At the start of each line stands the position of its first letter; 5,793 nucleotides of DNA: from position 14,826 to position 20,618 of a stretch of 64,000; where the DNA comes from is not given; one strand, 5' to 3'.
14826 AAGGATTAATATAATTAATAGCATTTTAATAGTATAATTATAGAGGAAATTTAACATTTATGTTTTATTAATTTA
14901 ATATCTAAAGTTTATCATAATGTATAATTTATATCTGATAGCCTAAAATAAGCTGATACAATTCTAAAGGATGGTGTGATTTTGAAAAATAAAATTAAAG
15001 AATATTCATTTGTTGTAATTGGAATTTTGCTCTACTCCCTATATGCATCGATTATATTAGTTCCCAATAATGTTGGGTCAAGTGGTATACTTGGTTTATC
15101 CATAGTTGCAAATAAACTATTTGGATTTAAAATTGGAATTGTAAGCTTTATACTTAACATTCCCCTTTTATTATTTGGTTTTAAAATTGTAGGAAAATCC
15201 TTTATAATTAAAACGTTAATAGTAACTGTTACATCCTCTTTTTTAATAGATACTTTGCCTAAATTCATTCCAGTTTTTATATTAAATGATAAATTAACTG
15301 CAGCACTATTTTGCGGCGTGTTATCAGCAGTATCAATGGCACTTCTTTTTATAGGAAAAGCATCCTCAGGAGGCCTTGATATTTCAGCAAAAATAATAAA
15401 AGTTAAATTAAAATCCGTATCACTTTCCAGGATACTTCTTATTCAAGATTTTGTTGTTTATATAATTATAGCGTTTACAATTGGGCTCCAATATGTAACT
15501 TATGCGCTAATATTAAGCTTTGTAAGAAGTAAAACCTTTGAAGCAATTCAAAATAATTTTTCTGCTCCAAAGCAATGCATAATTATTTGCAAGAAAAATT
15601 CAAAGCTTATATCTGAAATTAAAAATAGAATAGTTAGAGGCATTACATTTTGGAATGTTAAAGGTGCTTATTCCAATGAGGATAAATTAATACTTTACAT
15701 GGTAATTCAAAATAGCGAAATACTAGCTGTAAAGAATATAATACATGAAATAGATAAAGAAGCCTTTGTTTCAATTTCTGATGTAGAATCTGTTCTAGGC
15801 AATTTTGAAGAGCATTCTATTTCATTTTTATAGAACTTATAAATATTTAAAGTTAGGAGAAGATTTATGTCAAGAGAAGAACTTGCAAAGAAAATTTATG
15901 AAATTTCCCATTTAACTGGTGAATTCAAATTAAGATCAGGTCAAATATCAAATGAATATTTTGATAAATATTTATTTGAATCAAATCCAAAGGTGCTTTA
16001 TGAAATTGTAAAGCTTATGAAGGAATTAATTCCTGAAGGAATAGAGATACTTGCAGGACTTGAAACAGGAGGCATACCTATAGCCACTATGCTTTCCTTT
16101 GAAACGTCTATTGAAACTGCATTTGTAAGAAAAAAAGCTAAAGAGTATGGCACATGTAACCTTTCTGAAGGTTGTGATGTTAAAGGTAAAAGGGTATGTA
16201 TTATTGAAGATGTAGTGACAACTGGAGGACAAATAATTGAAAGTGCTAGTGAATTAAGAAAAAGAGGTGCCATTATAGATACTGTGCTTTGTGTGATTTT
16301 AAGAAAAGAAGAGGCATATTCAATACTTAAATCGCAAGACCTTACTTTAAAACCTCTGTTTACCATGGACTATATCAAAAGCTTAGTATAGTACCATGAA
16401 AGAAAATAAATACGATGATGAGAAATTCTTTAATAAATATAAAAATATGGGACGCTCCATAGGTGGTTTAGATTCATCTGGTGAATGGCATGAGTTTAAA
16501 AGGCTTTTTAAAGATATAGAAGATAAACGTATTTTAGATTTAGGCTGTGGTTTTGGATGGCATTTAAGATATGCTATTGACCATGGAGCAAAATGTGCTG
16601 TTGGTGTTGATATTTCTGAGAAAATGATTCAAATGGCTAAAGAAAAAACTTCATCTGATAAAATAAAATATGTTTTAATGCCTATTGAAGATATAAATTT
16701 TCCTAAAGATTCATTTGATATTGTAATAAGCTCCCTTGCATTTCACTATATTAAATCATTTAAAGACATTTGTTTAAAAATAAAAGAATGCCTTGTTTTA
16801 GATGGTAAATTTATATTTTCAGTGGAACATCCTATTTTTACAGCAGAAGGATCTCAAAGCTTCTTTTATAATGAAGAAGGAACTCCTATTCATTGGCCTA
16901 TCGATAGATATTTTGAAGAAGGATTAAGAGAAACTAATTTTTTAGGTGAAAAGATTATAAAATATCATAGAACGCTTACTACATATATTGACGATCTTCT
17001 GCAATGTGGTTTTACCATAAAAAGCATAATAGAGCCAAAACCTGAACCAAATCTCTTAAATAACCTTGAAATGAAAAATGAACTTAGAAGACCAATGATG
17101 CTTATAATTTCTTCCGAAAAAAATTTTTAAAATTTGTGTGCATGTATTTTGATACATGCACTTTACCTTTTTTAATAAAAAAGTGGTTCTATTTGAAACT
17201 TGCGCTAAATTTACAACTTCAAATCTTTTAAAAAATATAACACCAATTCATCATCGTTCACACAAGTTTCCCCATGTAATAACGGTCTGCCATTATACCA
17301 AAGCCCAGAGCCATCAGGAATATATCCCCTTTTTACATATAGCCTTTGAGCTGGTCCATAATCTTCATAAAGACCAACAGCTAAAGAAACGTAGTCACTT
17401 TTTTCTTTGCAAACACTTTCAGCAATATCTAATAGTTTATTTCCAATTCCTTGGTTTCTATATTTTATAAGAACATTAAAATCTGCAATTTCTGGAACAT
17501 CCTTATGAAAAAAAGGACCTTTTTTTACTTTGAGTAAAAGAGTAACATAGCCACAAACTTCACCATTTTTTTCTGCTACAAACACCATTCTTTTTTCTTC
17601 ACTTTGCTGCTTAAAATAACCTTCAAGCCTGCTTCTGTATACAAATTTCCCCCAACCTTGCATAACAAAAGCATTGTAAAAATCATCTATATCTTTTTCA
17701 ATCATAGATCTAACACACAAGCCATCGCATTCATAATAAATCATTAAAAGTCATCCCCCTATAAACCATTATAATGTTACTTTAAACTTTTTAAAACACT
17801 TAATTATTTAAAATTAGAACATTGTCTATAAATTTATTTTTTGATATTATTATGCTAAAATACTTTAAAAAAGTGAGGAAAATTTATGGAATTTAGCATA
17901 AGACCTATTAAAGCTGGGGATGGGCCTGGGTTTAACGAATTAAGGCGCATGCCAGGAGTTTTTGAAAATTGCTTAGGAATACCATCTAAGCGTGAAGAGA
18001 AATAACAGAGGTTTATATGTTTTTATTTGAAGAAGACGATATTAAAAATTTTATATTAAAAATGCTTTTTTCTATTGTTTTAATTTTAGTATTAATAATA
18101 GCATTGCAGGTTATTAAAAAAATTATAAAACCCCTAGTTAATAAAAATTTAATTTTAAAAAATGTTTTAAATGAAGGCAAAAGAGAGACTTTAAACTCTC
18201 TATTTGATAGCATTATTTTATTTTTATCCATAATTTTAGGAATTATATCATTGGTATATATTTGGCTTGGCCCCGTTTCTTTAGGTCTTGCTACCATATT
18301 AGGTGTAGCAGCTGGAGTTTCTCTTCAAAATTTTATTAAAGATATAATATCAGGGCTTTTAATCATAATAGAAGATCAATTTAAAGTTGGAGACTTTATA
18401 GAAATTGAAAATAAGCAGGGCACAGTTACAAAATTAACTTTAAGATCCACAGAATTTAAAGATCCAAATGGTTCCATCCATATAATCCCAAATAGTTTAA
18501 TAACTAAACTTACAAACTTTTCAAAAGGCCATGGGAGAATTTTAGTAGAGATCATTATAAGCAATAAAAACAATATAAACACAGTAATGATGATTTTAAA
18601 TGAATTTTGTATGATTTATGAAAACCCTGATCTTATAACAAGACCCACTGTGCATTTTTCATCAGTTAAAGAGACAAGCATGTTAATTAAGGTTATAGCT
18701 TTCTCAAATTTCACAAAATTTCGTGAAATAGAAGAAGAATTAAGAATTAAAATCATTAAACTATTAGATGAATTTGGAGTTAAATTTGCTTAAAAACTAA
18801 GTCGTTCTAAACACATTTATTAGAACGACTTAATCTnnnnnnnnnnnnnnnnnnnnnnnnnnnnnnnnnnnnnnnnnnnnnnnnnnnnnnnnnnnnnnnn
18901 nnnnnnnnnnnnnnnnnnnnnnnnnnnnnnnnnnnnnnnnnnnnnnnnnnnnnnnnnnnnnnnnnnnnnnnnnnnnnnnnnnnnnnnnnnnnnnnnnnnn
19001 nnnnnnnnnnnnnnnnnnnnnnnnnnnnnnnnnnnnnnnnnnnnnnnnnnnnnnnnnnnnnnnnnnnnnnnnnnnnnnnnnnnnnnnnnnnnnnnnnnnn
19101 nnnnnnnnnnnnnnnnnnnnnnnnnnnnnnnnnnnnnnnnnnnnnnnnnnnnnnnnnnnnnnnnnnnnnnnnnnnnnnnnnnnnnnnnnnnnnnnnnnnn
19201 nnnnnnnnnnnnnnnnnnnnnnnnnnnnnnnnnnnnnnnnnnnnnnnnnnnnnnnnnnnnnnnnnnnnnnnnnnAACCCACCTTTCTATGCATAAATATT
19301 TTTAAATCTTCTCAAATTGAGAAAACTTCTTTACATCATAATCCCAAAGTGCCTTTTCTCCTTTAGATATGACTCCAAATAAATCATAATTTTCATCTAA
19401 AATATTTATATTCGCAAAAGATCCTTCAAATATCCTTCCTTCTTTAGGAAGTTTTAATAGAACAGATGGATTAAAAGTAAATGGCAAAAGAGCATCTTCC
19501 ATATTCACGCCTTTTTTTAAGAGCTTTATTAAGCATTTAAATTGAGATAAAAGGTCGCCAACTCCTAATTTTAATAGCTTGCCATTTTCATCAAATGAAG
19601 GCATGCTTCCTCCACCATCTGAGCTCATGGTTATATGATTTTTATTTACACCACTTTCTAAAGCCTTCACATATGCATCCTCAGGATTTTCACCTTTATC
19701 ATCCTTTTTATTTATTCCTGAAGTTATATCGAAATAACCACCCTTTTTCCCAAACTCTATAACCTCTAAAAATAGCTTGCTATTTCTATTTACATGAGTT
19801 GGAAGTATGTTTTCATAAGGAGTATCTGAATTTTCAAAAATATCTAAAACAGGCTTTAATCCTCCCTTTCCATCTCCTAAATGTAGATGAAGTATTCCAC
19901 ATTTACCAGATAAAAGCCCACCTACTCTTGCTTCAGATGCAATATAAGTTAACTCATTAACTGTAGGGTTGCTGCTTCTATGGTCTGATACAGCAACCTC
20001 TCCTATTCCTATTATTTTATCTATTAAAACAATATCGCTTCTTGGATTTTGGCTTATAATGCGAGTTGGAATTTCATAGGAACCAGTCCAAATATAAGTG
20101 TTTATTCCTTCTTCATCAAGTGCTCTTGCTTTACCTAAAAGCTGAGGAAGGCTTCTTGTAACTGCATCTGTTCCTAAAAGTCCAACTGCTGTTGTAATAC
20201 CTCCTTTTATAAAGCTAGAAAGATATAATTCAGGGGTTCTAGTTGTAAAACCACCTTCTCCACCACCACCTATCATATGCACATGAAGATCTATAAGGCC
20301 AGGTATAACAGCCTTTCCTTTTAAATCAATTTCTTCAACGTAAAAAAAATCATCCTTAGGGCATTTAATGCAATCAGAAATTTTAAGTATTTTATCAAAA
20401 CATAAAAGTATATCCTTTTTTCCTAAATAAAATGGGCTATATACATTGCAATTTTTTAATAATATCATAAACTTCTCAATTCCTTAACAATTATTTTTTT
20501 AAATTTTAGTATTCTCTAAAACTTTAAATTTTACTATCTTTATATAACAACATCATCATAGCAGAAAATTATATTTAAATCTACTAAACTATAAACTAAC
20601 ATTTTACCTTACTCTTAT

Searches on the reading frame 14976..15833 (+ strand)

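Call 68: search_protein_families(library=pfam, proteins=[window:14976-15833:+], max_evalue=0.00001)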
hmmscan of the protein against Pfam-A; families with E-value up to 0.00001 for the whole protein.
window:14976-15833:+ (285 aa): 2 families
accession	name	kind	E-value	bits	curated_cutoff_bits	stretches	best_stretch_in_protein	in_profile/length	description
PF02588.21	YitT_membrane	-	3.6e-49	167.4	24.3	1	10-215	2-204/205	Uncharacterised 5xTM membrane BCR, YitT family COG1284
PF10035.14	DUF2179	-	3.7e-21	75.1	22.8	1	221-275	1-55/55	Uncharacterized protein conserved in bacteria (DUF2179)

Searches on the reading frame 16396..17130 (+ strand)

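Call 68: search_protein_families(library=pfam, proteins=[window:16396-17130:+], max_evalue=0.00001)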
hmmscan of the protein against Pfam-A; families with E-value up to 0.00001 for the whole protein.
window:16396-17130:+ (244 aa): 8 families
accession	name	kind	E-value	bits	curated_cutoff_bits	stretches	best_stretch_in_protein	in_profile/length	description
PF08241.18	Methyltransf_11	-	2.1e-20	73.6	21.2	1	47-141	1-95/95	Methyltransferase domain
PF13649.12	Methyltransf_25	-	7.2e-18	65.5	27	1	46-133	1-93/97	Methyltransferase domain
PF13847.12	Methyltransf_31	-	3.8e-14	53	27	1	43-142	4-110/145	Methyltransferase domain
PF08003.17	Methyltransf_9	-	2.3e-12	47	23.8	1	29-141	102-217/315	Protein of unknown function (DUF1698)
PF13489.12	Methyltransf_23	-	3e-12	47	27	1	34-143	13-118/164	Methyltransferase domain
PF08242.18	Methyltransf_12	-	5.3e-10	40.3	30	1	47-138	1-97/98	Methyltransferase domain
PF01209.24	Ubie_methyltran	-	4.1e-07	30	20.1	1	12-116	17-126/233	ubiE/COQ5 methyltransferase family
PF06325.19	PrmA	-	6.3e-06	26.3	22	1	42-142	161-259/296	Ribosomal protein L11 methyltransferase (PrmA)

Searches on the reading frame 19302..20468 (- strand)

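Call 8: search_protein_families(library=pfam, proteins=[window:19302-20468:-])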
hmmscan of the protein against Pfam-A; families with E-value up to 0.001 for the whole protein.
window:19302-20468:- (388 aa): 2 families
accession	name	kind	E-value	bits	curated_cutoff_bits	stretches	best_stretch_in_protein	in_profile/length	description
PF07969.17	Amidohydro_3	-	8.2e-11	42.5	29.7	1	45-80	1-35/472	Amidohydrolase family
PF01979.26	Amidohydro_1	-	3.4e-10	40.1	25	1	54-359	2-320/345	Amidohydrolase family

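Call 50: search_protein_families(library=ncbifam, proteins=[window:19302-20468:-], max_evalue=0.01)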
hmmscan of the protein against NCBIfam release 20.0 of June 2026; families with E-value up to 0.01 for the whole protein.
window:19302-20468:- (388 aa): 31 families (the best 25 are shown)
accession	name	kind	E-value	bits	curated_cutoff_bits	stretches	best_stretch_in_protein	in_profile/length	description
TIGR01975.1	isoAsp_dipep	equivalog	2.4e-133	445.1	331.25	1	2-376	2-379/389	beta-aspartyl-peptidase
NF006689.0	PRK09237.1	equivalog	8.3e-11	41.1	371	2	2-69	5-70/383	amidohydrolase/deacetylase family metallohydrolase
NF006837.0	PRK09357.1-2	equivalog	7.8e-10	37.9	575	1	2-107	3-102/428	dihydroorotase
TIGR00857.1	pyrC_multi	subfamily_domain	2e-09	37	279.05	2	25-130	13-110/412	dihydroorotase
NF006839.0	PRK09357.1-4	equivalog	2.1e-08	33.2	576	1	1-107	1-101/422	dihydroorotase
NF009060.0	PRK12394.1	equivalog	1.1e-07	31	442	1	43-95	43-89/381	metallo-dependent hydrolase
TIGR00221.1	nagA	equivalog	4e-06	26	225.65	1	30-92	31-92/380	N-acetylglucosamine-6-phosphate deacetylase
TIGR03178.1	allantoinase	equivalog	8.1e-06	24.9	357.85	1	17-97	17-89/441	allantoinase AllB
NF005791.0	PRK07627.1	equivalog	1.5e-05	24.1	442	0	36-101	35-97/425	dihydroorotase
TIGR01224.1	hutI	equivalog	1.7e-05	23.9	298.15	1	21-69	7-53/377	imidazolonepropionase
NF006845.0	PRK09357.2-6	equivalog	2.3e-05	23.3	728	1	2-104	3-100/428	dihydroorotase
NF004839.0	PRK06189.1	equivalog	2.6e-05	23.1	631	1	3-67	6-65/451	allantoinase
NF011990.0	PRK15446.2-6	subfamily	4.6e-05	22.3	233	1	19-65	21-66/390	alpha-D-ribose 1-methylphosphonate 5-triphosphate diphosphatase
TIGR02033.1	D-hydantoinase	equivalog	7.7e-05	21.8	393.25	1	3-66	2-61/454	dihydropyrimidinase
NF051886.1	XaaProDiPepCaul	equivalog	9.8e-05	21.5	500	1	44-70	43-69/398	Xaa-Pro dipeptidase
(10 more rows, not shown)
